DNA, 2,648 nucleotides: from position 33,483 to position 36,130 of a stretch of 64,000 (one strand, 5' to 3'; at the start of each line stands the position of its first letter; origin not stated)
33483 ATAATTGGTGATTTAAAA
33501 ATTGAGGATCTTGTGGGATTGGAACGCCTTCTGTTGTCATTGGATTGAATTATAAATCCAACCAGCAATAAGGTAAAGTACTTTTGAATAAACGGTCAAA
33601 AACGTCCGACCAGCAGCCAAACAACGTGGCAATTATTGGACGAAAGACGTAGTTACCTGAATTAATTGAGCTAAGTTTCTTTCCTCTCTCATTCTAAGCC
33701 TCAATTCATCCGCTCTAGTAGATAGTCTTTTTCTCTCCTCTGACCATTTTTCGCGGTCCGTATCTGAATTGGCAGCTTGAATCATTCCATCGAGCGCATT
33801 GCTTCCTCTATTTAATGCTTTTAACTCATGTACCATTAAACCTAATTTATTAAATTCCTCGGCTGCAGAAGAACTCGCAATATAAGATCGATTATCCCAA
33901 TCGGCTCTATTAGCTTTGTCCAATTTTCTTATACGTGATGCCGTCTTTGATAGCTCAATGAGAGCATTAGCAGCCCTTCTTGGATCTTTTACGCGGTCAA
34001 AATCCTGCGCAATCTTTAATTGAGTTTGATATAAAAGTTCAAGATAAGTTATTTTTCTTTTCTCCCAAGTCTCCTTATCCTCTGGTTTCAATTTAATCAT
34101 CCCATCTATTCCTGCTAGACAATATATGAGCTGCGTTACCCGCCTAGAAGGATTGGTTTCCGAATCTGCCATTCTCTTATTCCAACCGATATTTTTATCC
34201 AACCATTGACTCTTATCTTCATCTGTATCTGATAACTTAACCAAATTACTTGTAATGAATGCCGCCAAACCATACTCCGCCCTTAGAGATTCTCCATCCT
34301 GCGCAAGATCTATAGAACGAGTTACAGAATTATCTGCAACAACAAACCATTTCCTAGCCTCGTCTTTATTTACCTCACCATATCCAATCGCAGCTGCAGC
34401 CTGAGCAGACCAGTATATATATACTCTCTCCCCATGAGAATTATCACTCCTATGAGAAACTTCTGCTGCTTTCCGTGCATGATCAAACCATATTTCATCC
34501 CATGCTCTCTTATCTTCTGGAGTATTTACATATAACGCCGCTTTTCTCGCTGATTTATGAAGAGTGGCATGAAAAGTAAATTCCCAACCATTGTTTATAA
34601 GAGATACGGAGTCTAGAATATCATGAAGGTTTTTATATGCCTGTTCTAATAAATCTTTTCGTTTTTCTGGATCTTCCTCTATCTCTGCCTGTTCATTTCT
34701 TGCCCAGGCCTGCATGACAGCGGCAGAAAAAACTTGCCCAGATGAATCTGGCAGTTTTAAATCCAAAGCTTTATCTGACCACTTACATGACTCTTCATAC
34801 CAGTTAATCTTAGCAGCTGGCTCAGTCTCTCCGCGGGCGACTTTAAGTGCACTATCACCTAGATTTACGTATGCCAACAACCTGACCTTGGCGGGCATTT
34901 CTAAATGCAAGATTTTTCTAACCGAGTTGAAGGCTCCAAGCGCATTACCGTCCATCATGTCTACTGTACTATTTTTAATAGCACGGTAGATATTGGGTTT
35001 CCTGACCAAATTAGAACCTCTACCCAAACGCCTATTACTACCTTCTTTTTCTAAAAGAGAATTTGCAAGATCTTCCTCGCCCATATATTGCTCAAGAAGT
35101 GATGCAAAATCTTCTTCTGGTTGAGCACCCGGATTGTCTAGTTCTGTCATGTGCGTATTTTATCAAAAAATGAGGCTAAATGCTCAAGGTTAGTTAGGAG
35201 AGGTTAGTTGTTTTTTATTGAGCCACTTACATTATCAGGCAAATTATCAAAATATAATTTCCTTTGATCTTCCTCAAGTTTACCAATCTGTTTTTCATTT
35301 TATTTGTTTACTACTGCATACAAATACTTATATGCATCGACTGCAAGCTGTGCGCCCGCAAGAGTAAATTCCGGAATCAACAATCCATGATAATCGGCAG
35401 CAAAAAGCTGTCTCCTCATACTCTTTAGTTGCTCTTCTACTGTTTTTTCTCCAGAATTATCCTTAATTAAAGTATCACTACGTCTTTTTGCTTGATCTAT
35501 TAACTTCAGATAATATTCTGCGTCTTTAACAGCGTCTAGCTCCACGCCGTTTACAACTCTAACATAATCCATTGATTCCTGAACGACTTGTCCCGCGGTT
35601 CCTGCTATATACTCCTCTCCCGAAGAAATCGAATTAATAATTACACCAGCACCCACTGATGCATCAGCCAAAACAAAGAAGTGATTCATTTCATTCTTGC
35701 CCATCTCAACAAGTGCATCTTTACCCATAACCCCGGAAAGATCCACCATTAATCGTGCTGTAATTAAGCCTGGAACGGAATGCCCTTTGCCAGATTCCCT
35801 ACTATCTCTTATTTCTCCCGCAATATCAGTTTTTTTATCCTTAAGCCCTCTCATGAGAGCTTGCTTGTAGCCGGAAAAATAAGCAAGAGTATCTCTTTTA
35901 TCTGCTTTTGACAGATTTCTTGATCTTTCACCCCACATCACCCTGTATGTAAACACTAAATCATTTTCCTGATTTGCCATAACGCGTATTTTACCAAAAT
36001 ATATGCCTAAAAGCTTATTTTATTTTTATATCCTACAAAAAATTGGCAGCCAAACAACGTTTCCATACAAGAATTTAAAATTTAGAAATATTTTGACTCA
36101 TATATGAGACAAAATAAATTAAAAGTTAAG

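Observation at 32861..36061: Recurrent motif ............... at three gene 3' ends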

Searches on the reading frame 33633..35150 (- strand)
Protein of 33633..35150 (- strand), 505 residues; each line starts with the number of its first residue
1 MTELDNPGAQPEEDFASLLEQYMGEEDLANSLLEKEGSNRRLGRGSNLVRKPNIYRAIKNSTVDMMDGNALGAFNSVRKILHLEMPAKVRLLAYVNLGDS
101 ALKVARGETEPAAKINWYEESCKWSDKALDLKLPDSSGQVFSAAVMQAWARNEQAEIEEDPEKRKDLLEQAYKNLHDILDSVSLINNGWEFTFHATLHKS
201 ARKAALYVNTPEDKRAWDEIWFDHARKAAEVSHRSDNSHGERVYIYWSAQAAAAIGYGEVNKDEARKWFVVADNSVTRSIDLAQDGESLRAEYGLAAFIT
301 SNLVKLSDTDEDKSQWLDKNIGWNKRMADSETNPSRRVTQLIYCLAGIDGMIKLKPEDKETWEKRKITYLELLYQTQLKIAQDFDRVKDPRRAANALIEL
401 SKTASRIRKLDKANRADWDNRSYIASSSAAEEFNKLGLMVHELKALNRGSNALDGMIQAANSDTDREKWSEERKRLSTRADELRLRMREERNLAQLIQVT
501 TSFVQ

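Call 8: search_protein_families(library=pfam, proteins=[window:33633-35150:-], max_evalue=0.1)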
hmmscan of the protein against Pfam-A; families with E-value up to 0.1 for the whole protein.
window:33633-35150:- (505 aa): 0 families

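Call 14: find_encoding_contigs(protein=window:33636-35150:-, flank=10000, max_places=10)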
Protein window:33636-35150:- (505 aa): 2 contigs read that carry it; 1 place shown.
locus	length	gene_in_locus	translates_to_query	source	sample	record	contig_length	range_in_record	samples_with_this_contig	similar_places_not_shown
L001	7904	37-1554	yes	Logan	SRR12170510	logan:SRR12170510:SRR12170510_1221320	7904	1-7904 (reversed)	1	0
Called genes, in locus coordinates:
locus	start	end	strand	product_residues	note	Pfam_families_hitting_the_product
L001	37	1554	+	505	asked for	-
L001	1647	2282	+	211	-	-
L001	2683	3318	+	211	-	PF09195:Endonuc-BglII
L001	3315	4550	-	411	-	PF02086:MethyltransfD12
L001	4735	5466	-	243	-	PF03848:TehB, PF05175:MTS, PF05401:NodS, PF02353:CMAS, PF06325:PrmA, PF07021:MetW, PF13489:Methyltransf_23, PF13649:Methyltransf_25, +10 more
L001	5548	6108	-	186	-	-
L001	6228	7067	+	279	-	PF04471:Mrr_cat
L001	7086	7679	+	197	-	-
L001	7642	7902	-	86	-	?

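Call 15: find_homologous_proteins(query=window:33636-35150:-)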
Query window:33636-35150:- (505 aa): 1 proteins with E <= 0.001 among 8000 candidates.
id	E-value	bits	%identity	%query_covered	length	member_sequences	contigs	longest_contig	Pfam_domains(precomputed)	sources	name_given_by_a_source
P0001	0.0e+0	1118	100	100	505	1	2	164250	-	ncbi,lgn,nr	ncbi:MAG TPA: hypothetical protein VG917_04485 [Patescibacteria group bacterium]|nr:hypothetical pro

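Call 41: search_protein_families(library=padloc, proteins=[window:33633-35150:-], max_evalue=0.1)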
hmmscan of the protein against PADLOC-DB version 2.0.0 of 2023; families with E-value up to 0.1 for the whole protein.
window:33633-35150:- (505 aa): 0 families

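Call 42: search_protein_families(library=phrogs, proteins=[window:33633-35150:-], max_evalue=0.1)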
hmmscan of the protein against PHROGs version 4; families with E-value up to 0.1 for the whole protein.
window:33633-35150:- (505 aa): 0 families

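Call 63: search_protein_families(library=ncbifam, proteins=[window:33633-35150:-], max_evalue=0.1)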
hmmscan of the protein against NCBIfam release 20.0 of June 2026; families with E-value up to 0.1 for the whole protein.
window:33633-35150:- (505 aa): 0 families

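Call 73: predict_structure(protein=window:33636-35150:-)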
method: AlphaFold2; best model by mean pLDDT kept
length: 505 residues; sequences in the alignment: 1
mean_pLDDT: 54.1   pTM: 0.46
mean pLDDT of the five models: 54.1, 50.5, 45.4, 43.9, 37.8
residues with pLDDT >= 90: 1; 70-90: 101; 50-70: 164; < 50: 239
segments of 3 or more residues with pLDDT < 50: 1-157, 178-197, 202-209, 231-241, 243-246, 248-260, 417-428, 498-505
pLDDT, mean of each block of 10 residues (from residue 1): 31 36 36 30 30 36 37 41 38 42 38 35 35 36 44 49 61 51 35 45 48 60 53 43 48 43 71 72 63 71 76 79 76 64 59 59 69 70 67 65 67 52 44 62 70 79 88 82 73 53 41
secondary structure, 60 per line:
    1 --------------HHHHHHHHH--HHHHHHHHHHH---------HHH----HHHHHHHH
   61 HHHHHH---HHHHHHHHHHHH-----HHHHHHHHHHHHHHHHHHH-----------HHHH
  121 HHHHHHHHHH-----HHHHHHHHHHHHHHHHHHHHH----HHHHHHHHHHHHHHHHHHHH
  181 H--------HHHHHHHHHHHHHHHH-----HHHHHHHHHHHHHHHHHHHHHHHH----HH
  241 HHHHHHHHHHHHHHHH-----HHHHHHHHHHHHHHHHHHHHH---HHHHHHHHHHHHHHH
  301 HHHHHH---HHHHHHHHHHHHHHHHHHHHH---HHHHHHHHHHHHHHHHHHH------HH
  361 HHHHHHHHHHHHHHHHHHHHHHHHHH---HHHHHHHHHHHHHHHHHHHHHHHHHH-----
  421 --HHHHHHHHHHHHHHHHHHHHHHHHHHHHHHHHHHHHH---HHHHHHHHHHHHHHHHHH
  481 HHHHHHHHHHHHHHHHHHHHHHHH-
elements in order: H15-23 H26-36 H53-66 H70-81 H87-105 H117-130 H136-156 H161-181 H190-205 H211-234 H239-256 H262-282 H286-306 H310-330 H334-352 H359-386 H390-415 H423-459 H463-504

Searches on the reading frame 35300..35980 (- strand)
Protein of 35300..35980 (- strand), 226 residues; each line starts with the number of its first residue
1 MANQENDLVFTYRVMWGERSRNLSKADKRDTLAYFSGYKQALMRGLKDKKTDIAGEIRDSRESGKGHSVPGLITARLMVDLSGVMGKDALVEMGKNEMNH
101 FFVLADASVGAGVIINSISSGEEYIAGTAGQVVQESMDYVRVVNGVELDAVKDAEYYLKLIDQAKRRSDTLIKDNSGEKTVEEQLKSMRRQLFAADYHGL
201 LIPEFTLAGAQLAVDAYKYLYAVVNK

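Call 8: search_protein_families(library=pfam, proteins=[window:35300-35980:-], max_evalue=0.1)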
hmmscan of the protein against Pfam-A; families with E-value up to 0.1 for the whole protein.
window:35300-35980:- (226 aa): 0 families

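Call 33: find_homologous_proteins(query=window:35303-35980:-)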
Query window:35303-35980:- (226 aa): 2 proteins with E <= 0.001 among 440 candidates.
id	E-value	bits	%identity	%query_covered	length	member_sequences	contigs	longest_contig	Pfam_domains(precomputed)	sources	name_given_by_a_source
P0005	8.3e-141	485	100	100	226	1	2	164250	-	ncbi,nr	ncbi:MAG TPA: hypothetical protein VG917_04490 [Patescibacteria group bacterium]|nr:hypothetical pro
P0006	2.8e-64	235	52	99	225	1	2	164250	-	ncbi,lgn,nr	ncbi:MAG TPA: hypothetical protein VG917_04495 [Patescibacteria group bacterium]|nr:hypothetical pro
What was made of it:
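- Tried and rejected: The 505-aa and 226-aa proteins have none beyond their own paralogues (calls 15, 33).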

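Call 41: search_protein_families(library=padloc, proteins=[window:35300-35980:-], max_evalue=0.1)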
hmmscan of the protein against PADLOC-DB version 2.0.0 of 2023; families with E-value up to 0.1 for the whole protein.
window:35300-35980:- (226 aa): 0 families

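Call 42: search_protein_families(library=phrogs, proteins=[window:35300-35980:-], max_evalue=0.1)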
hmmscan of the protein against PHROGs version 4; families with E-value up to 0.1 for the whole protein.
window:35300-35980:- (226 aa): 1 family
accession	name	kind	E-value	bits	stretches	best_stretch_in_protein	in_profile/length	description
phrog_15863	-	unknown function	0.087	13.1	0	115-189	71-145/312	-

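Call 51: find_encoding_contigs(protein=P0006, flank=10000, max_places=5)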
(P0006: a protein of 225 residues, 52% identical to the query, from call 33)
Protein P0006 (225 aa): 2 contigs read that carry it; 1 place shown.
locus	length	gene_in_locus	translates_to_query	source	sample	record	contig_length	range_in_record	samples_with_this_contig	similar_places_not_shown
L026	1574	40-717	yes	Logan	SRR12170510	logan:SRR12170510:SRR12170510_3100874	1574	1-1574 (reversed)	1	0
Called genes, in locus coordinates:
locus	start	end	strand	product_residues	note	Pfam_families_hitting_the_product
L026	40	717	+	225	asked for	-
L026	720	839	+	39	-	-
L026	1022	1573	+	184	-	?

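Call 63: search_protein_families(library=ncbifam, proteins=[window:35300-35980:-], max_evalue=0.1)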
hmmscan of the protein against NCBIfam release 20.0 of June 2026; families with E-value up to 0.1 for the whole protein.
window:35300-35980:- (226 aa): 0 families
